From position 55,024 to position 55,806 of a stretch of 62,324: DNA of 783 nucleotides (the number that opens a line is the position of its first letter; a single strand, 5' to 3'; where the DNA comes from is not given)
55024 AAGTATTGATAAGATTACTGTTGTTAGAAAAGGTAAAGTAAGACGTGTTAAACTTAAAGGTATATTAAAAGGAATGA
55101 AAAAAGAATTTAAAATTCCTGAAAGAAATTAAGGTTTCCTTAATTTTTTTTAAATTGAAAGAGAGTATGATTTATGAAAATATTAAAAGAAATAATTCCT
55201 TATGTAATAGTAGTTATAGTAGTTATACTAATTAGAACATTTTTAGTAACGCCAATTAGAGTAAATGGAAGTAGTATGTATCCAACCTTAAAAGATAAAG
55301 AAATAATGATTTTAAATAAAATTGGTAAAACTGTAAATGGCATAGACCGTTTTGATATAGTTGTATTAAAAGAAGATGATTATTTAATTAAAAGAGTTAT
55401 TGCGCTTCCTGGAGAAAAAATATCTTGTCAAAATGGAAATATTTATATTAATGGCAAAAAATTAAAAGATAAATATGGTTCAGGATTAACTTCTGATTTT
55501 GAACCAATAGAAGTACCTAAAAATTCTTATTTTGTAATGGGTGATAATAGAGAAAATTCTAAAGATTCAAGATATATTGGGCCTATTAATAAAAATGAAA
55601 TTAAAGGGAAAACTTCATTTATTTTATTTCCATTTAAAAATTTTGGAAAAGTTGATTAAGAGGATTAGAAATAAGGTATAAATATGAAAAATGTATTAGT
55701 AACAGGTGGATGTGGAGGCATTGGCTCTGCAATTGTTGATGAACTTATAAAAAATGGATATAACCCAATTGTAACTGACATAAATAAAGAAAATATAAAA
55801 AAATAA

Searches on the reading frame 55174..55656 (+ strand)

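Call 63: search_protein_families(library=pfam, proteins=[window:55174-55656:+], max_evalue=0.001)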
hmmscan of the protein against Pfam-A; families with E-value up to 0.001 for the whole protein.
window:55174-55656:+ (161 aa): 2 families
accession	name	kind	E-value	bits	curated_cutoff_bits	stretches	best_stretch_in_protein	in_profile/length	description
PF10502.14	Peptidase_S26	-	8.4e-46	156.4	22.9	1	9-151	7-167/168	Signal peptidase, peptidase S26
PF00717.28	Peptidase_S24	-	0.00081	19.5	23.3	0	28-84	38-90/116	Peptidase S24-like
